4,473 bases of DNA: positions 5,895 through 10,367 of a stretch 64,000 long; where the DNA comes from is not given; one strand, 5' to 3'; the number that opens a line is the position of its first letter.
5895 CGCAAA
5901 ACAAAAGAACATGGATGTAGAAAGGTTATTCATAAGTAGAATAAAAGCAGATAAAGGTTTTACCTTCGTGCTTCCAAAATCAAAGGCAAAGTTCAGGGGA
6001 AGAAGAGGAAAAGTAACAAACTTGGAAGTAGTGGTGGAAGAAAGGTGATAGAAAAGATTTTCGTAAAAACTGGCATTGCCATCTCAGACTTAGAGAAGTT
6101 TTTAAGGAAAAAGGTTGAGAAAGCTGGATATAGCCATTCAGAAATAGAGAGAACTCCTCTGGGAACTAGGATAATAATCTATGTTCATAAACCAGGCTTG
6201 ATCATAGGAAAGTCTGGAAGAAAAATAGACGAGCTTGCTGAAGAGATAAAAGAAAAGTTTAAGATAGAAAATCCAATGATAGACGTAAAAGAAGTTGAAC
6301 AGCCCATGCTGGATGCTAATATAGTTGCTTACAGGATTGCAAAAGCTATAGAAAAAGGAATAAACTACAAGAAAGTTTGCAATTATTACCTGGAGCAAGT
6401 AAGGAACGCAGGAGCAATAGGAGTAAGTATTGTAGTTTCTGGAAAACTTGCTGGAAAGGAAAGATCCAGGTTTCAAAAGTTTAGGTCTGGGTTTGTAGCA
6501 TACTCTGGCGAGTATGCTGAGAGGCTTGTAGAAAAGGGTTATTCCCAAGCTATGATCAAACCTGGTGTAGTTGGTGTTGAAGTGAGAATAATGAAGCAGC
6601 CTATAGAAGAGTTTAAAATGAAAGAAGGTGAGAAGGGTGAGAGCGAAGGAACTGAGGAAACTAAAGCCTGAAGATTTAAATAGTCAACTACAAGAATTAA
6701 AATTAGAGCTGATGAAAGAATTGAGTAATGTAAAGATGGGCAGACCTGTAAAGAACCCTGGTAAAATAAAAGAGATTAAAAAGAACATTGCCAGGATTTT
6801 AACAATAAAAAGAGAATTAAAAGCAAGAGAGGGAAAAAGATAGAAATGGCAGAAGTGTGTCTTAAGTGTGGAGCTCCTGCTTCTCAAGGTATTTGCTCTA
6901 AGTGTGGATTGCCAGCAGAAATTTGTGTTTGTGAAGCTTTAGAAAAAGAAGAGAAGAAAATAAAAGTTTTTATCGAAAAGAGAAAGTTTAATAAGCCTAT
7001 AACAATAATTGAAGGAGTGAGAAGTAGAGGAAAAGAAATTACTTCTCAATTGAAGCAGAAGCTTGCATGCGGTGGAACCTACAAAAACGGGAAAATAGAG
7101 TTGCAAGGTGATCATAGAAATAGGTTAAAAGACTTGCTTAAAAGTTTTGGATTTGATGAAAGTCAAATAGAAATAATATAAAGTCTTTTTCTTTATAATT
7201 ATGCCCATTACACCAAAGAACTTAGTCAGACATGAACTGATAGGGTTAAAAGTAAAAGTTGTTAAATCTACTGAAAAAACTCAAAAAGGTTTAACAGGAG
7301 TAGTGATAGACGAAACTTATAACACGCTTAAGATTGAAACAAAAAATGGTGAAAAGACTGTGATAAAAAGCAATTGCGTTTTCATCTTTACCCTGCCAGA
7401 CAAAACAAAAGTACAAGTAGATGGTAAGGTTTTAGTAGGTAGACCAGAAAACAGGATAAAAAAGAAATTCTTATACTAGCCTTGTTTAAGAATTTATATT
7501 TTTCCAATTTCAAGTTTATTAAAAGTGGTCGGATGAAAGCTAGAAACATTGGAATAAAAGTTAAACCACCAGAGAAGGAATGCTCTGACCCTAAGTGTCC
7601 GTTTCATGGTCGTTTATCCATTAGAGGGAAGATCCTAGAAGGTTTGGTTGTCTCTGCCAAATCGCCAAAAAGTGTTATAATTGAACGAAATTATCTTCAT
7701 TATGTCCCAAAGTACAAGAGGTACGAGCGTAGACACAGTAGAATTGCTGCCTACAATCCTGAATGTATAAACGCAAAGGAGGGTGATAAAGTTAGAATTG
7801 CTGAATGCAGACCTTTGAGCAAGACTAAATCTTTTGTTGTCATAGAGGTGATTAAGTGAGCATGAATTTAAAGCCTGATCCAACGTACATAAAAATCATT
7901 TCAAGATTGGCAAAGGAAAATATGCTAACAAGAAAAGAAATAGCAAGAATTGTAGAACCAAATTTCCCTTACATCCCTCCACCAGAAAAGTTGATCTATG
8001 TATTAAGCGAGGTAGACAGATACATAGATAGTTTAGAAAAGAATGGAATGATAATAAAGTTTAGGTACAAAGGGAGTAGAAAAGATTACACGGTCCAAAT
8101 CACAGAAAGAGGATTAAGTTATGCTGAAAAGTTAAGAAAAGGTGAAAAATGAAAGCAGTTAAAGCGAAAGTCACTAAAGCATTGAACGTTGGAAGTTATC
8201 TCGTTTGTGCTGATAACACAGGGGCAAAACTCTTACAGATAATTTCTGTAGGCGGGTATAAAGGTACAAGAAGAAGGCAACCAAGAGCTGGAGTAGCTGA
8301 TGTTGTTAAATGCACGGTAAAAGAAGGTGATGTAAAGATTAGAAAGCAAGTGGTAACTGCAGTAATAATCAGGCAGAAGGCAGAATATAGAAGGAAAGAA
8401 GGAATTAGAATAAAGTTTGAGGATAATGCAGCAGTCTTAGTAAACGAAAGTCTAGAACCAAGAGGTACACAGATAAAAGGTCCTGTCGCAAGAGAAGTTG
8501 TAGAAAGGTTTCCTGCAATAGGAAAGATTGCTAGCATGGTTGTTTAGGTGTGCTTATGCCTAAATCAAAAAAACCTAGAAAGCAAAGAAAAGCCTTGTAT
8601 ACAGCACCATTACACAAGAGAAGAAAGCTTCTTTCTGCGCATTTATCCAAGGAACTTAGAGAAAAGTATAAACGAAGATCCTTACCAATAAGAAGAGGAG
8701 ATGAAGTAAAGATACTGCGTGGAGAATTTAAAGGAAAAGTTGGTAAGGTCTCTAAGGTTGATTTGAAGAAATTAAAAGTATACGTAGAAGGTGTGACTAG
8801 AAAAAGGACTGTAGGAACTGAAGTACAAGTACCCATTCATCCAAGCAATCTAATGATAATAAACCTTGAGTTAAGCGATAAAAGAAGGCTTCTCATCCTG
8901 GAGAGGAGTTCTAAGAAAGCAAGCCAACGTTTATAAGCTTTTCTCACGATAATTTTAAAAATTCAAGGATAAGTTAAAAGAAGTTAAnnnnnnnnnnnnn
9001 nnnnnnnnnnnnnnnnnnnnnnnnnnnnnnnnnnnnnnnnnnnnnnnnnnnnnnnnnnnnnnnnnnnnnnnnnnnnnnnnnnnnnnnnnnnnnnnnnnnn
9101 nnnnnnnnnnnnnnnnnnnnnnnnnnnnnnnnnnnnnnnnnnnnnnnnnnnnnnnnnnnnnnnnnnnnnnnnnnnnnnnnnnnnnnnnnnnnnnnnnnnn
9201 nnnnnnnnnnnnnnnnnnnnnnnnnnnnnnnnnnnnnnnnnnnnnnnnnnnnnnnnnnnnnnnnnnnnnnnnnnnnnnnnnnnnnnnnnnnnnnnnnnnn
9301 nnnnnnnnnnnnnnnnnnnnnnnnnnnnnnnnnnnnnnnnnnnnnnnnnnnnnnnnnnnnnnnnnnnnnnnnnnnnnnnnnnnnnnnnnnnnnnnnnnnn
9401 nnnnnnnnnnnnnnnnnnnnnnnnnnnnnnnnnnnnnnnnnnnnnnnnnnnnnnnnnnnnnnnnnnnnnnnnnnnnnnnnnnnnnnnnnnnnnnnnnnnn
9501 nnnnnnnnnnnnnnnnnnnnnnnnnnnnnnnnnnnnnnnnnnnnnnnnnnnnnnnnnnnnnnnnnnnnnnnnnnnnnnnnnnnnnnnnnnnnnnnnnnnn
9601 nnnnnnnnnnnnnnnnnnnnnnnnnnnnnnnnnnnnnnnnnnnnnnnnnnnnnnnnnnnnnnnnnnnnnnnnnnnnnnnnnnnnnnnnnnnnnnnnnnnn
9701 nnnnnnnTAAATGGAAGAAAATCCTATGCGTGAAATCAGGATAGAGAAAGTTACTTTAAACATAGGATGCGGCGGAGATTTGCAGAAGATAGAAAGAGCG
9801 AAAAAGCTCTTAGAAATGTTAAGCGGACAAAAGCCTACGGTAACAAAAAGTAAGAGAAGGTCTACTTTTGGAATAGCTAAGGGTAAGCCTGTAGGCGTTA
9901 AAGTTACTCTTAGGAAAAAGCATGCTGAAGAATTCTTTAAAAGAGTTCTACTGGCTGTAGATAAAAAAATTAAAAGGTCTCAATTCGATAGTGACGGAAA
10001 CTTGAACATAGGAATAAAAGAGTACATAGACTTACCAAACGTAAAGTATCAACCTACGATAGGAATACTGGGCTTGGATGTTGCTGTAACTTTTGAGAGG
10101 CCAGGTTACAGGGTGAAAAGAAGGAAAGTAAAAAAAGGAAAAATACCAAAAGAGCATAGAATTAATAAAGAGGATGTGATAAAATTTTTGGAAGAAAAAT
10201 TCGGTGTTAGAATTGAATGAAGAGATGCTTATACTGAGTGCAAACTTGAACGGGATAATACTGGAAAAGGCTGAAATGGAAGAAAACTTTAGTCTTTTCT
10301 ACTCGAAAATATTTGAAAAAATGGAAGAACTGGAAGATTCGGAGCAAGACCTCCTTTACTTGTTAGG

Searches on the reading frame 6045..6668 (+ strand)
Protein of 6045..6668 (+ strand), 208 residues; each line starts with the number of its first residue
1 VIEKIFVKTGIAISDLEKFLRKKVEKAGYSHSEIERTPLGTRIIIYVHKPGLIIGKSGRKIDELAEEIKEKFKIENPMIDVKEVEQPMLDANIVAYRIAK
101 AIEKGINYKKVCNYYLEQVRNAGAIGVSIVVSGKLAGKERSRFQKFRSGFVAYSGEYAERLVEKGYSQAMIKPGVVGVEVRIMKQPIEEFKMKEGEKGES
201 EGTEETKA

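Call 48: search_protein_families(library=pfam, proteins=[window:6045-6668:+], max_evalue=0.001)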
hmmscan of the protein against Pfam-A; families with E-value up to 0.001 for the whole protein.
window:6045-6668:+ (208 aa): 2 families
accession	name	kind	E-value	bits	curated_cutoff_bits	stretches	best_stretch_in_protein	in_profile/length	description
PF00189.25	Ribosomal_S3_C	-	2.1e-21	76.7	34.1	1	98-182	1-83/83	Ribosomal protein S3, C-terminal domain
PF07650.23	KH_2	-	2e-16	60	22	1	17-88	3-77/78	KH domain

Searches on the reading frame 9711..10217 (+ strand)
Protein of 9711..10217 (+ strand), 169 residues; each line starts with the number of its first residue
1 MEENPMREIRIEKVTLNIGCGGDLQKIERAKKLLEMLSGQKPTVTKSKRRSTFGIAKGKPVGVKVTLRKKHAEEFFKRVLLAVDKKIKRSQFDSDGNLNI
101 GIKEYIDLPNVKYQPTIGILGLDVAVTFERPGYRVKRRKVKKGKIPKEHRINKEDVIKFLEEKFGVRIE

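Call 48: search_protein_families(library=pfam, proteins=[window:9711-10217:+], max_evalue=0.001)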
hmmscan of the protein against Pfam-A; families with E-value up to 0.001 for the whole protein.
window:9711-10217:+ (169 aa): 2 families
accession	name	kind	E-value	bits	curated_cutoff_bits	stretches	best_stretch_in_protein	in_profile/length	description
PF00673.26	Ribosomal_L5_C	-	1.1e-19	70.7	27.8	1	60-153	1-88/94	ribosomal L5P family C-terminus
PF00281.24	Ribosomal_L5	-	8.5e-16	58.4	34.9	1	4-50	1-50/57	Ribosomal protein L5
